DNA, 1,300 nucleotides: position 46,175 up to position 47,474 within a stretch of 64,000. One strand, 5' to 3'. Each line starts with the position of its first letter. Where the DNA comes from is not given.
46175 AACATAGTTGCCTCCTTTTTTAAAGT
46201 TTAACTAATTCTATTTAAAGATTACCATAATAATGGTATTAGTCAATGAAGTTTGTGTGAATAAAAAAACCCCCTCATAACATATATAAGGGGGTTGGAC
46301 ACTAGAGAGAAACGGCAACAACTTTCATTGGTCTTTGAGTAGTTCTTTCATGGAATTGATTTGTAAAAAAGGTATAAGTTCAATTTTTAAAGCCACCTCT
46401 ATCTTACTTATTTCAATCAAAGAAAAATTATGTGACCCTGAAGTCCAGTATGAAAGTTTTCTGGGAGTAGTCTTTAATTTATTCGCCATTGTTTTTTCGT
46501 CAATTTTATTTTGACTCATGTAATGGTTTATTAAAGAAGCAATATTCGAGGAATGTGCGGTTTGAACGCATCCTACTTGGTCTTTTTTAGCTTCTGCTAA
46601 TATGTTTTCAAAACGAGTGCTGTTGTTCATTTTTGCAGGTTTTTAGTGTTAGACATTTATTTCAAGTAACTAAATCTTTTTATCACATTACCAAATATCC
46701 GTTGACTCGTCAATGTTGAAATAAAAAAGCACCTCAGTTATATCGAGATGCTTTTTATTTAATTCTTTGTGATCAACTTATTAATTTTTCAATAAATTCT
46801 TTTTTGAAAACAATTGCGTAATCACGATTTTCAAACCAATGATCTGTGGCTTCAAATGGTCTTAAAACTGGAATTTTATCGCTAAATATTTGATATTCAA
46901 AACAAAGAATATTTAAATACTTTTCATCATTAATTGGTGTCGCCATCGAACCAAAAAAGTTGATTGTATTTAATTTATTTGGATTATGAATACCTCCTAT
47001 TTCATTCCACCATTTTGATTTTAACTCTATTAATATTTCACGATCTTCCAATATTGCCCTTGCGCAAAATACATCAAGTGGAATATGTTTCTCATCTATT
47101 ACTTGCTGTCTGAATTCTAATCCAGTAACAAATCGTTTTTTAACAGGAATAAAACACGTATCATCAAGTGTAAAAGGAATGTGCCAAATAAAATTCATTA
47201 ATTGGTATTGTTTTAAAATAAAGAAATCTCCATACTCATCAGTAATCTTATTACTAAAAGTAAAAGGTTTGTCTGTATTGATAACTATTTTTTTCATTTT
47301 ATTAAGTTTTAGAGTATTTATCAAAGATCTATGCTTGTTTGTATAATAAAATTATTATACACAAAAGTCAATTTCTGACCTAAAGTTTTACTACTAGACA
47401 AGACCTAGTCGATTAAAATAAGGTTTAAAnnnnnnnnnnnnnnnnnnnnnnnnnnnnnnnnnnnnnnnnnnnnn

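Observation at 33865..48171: Five copies of a palindromic -35 element, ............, organising back-to-back divergent promoters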

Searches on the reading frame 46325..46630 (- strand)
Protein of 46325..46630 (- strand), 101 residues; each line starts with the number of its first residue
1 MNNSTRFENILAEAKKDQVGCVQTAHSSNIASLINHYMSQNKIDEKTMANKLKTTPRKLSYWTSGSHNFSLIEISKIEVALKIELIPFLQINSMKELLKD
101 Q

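Call 8: search_protein_families(library=pfam, proteins=[window:46325-46630:-], max_evalue=0.1)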
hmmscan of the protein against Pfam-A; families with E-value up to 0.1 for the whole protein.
window:46325-46630:- (101 aa): 0 families

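Call 9: find_encoding_contigs(protein=window:46325-46630:-, flank=10000, max_places=6)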
Protein window:46325-46630:- (101 aa): 2 contigs read that carry it; 1 place shown.
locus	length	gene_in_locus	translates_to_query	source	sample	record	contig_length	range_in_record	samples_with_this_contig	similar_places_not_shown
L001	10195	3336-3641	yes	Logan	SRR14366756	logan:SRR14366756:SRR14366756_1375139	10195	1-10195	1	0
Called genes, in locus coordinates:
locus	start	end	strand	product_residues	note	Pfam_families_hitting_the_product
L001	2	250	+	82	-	?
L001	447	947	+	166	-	-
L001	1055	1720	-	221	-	-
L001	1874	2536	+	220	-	PF00106:adh_short, PF01370:Epimerase, PF08659:KR (weak), PF13561:adh_short_C2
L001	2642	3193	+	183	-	-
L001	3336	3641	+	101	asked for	-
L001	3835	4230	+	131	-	-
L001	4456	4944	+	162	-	-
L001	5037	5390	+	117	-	-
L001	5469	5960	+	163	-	-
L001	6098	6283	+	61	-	-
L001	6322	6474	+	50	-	-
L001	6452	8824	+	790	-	PF00122:E1-E2_ATPase, PF00702:Hydrolase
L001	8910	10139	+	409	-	PF02812:ELFV_dehydrog_N, PF00208:ELFV_dehydrog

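Call 39: find_homologous_proteins(query=window:46325-46630:-, max_evalue=0.001)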
Query window:46325-46630:- (101 aa): 1 proteins with E <= 0.001 among 3 candidates.
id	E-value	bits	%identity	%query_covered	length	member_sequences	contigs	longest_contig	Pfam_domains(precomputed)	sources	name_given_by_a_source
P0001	4.4e-58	211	100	100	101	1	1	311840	-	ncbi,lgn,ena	-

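Call 41: list_cluster_members(proteins=[window:46325-46630:-, window:59087-61294:+, window:39827-41056:-, window:47430-48092:-])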
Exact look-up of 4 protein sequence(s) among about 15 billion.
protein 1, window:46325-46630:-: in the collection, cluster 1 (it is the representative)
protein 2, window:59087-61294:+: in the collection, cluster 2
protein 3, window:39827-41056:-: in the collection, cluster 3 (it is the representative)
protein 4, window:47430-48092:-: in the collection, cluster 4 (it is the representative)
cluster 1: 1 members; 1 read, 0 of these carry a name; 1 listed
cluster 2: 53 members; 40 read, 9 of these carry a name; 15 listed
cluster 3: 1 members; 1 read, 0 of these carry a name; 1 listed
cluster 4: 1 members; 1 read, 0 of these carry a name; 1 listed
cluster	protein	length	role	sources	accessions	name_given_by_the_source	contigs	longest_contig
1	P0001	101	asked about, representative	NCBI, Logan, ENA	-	-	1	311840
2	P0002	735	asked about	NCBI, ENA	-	-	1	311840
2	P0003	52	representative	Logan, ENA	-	-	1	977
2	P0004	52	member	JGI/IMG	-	Flp pilus assembly pilin Flp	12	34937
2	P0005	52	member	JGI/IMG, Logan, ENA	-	pilus assembly protein Flp/PilA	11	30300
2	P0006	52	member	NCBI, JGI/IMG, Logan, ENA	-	Flp pilus assembly pilin Flp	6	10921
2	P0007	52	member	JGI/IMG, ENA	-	Flp pilus assembly pilin Flp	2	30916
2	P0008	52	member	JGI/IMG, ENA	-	Flp pilus assembly pilin Flp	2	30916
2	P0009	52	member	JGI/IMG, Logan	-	Flp pilus assembly pilin Flp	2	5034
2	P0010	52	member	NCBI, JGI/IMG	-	Flp pilus assembly pilin Flp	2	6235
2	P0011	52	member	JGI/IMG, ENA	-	pilus assembly protein Flp/PilA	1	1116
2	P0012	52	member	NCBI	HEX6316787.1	MAG TPA: Flp family type IVb pilin [Gemmatimonadaceae bacterium]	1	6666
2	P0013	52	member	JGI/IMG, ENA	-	-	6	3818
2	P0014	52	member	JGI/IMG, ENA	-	-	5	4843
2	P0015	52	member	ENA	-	-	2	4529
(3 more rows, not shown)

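Call 66: search_protein_families(library=phrogs, proteins=[window:46325-46630:-], max_evalue=0.05)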
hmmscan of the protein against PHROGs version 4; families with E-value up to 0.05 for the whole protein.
window:46325-46630:- (101 aa): 5 families
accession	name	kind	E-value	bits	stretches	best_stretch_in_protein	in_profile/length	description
phrog_2198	-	transcription regulation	0.0015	19.7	1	6-64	24-80/133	Alt-like transcription activator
phrog_2328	-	transcription regulation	0.0023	18.7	1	27-84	15-70/128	transcriptional repressor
phrog_25460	-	unknown function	0.015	16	1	29-78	25-74/144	-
phrog_10743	-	unknown function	0.022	15.7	1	38-85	19-66/178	-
phrog_2439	-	transcription regulation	0.035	14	1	32-85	10-63/367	transcriptional regulator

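Call 67: search_protein_families(library=padloc, proteins=[window:46325-46630:-], max_evalue=0.05)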
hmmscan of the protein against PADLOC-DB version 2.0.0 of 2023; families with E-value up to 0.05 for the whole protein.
window:46325-46630:- (101 aa): 7 families
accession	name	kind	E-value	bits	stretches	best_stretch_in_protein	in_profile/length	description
PDLC04760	PDC-M64C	-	2.6e-12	44.9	1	5-87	4-84/93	-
PDLC04758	PDC-M64B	-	4.6e-11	41.2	1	8-88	10-89/123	-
PDLC04757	PDC-M64B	-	4e-08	31.3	1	32-91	32-91/128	-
PDLC04761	PDC-M64C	-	1.8e-05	23.2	1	23-86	27-90/100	-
PDLC04762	PDC-M64C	-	0.0002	19.4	1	27-88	25-86/97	-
PDLC04759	PDC-M64B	-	0.00028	18.9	1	31-86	28-83/135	-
PDLC04414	PDC-M10B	-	0.012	14.1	1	16-73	40-97/147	-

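Call 68: search_solved_structures(query=window:46325-46630:-, max_evalue=10, show_alignments=2)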
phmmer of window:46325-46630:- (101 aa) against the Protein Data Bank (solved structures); distinct sequences matched with E-value up to 10: 9.
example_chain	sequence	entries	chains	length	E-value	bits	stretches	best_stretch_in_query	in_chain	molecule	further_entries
4hpk_A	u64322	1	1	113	0.11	16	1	14-71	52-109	Collagenase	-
4hpk_B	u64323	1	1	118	0.12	15.9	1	14-71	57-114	Collagenase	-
1nqj_A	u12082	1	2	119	0.12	15.9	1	14-71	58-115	class 1 collagenase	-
1nqd_A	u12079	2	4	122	0.13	15.8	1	14-71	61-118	class 1 collagenase | Collagenase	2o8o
5iku_A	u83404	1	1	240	0.34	14.5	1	14-71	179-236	Collagenase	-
6wxl_B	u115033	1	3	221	0.66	13.6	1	12-61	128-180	Hemagglutinin HA2 chain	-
6d7c_B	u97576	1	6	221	0.68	13.5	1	12-61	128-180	Hemagglutinin HA2 chain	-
6d8b_B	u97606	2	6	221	0.97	13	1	12-61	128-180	Hemagglutinin HA2 chain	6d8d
6bk9_A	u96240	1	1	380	1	12.9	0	34-76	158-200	Visual arrestin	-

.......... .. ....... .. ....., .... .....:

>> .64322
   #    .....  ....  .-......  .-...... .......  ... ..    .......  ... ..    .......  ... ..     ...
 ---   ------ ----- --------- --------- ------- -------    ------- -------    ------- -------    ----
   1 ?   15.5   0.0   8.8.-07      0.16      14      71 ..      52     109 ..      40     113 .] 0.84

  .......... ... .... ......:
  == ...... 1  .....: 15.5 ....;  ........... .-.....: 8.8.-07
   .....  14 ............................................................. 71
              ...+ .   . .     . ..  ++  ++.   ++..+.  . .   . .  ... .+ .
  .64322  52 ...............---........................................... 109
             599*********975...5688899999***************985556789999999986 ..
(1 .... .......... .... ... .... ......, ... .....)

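Call 76: predict_structure(protein=window:46325-46630:-)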
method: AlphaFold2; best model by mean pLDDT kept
length: 101 residues; sequences in the alignment: 1
mean_pLDDT: 44.1   pTM: 0.36
mean pLDDT of the five models: 44.1, 42.9, 42.6, 41.7, 39.2
residues with pLDDT >= 90: 0; 70-90: 3; 50-70: 25; < 50: 73
segments of 3 or more residues with pLDDT < 50: 1-29, 58-64, 66-101
pLDDT, mean of each block of 10 residues (from residue 1): 40 41 40 60 67 50 39 39 32 33 30
secondary structure, 60 per line:
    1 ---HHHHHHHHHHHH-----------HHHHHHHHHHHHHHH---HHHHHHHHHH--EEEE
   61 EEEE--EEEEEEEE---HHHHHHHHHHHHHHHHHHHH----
elements in order: H4-15 H27-41 H45-54 E57-64 E67-74 H78-97

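Call 82: search_protein_representatives(protein=window:46325-46630:-)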
Query: 101 residues. Proteins with E-value up to 0.001 (for the whole library): 93; up to 1e-10: 3; up to 1e-30: 1. The best 93 are listed.
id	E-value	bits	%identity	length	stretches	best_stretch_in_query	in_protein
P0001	1.4e-58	210.5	100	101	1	1-101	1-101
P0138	3.4e-16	75.2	53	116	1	24-96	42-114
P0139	2.8e-13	65.9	42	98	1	4-95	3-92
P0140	4.8e-10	55.6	41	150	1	4-95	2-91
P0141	4.9e-10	55.5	35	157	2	29-88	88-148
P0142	5.7e-10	55.3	29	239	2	26-95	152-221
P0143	7.5e-08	48.5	40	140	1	4-87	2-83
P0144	4.3e-07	46.1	37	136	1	24-90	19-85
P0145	1.7e-06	44.2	35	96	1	25-95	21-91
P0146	2.7e-06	43.6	37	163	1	2-86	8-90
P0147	3.8e-06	43.1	42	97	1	9-87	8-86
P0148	5.0e-06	42.7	42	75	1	25-89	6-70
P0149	6.9e-06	42.3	37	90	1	4-83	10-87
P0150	8.0e-06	42.1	37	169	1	3-87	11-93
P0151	9.2e-06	41.9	32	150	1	14-91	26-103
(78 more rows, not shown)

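Call 84: search_protein_families(library=pfam, alignment_id=A2, max_evalue=0.001)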
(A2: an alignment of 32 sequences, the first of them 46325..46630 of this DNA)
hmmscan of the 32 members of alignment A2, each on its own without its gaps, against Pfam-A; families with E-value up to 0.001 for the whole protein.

A. member 1, window:46325-46630:- (101 aa): 0 families

B. families by the number of members that match (of 32 scanned): 15 families
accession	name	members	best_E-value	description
PF01381.28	HTH_3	28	3.3e-15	Helix-turn-helix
PF13443.12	HTH_26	24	4.2e-10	Cro/C1-type HTH DNA-binding domain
PF12844.13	HTH_19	14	6.1e-09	Helix-turn-helix domain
PF13744.12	HTH_37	8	3.7e-07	Helix-turn-helix domain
PF13560.12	HTH_31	7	3.4e-07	Helix-turn-helix domain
PF15943.11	YdaS_toxin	5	5.6e-07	Bacterial toxin YdaS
PF13384.12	HTH_23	3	3.1e-06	Homeodomain-like domain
PF04218.19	CENP-B_N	3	8.7e-05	CENP-B N-terminal DNA-binding domain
PF13412.12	HTH_24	1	6.9e-05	Winged helix-turn-helix DNA-binding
PF12802.13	MarR_2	1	0.00013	MarR family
PF08279.18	HTH_11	1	0.00044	HTH domain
PF13518.12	HTH_28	1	0.00046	Helix-turn-helix domain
PF21476.4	PF0610-like_N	1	0.00052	PF0610-like, N-terminal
PF13545.12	HTH_Crp_2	1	0.00083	Crp-like helix-turn-helix domain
PF21694.2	DNA_pol3_delta_C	1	0.00098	DNA polymerase III delta subunit, C-terminal domain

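Call 85: search_solved_structures(query=A2, max_evalue=0.01)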
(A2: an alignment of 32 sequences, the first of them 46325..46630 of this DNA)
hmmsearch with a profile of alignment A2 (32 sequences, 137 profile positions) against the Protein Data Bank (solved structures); distinct sequences matched with E-value up to 0.01: 19.
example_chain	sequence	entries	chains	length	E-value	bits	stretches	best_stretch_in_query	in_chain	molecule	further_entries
2mez_A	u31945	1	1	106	1.8e-07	34.4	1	29-106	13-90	Multiprotein Bridging Factor (MBP-like)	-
3bs3_A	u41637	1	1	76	2.9e-06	30.6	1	22-80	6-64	Putative DNA-binding protein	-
3omt_A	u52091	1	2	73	1.9e-05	27.9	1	26-82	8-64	uncharacterized protein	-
5k98_B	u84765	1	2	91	7.5e-05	26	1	25-91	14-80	Antitoxin HipB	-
2wiu_B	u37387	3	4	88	8.8e-05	25.8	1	25-90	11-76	HTH-TYPE TRANSCRIPTIONAL REGULATOR HIPB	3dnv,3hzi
4yg4_A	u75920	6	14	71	0.00013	25.2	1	25-80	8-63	Antitoxin HipB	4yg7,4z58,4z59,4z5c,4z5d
4yg1_A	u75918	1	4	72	0.00014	25.1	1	25-80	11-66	Antitoxin HipB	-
4z5h_A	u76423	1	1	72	0.00015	25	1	25-80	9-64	Antitoxin HipB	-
8ezt_A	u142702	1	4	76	0.00042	23.6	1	25-82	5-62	HipB(Lp)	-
6zvh_i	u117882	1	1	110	0.0027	21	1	25-77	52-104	Endothelial differentiation-related factor 1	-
9b0q_CH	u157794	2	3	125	0.0034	20.6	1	26-77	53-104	Endothelial differentiation-related factor 1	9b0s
1x57_A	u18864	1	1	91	0.004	20.4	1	29-80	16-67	Endothelial differentiation-related factor 1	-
9p73_CH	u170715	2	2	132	0.0044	20.3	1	26-77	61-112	Endothelial differentiation-related factor 1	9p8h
9rpv_E4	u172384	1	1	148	0.0045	20.2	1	26-64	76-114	Endothelial differentiation-related factor 1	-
8tac_A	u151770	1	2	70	0.0046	20.2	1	21-59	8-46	DBP48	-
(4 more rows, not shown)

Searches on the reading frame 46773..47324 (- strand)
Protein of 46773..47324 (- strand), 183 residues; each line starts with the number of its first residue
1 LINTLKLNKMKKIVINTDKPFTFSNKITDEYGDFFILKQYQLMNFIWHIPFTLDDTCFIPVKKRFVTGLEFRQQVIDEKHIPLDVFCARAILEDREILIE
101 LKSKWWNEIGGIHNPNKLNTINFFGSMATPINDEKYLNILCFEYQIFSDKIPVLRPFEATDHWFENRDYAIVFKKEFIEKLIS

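Call 8: search_protein_families(library=pfam, proteins=[window:46773-47324:-], max_evalue=0.1)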
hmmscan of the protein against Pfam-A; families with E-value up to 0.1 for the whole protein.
window:46773-47324:- (183 aa): 0 families

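Call 66: search_protein_families(library=phrogs, proteins=[window:46773-47324:-], max_evalue=0.05)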
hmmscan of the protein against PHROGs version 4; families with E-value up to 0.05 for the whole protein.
window:46773-47324:- (183 aa): 1 family
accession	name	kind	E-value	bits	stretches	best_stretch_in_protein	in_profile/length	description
phrog_9422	-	unknown function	0.048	15.1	0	28-78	33-87/90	-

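Call 67: search_protein_families(library=padloc, proteins=[window:46773-47324:-], max_evalue=0.05)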
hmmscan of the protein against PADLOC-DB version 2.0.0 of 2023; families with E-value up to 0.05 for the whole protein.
window:46773-47324:- (183 aa): 0 families
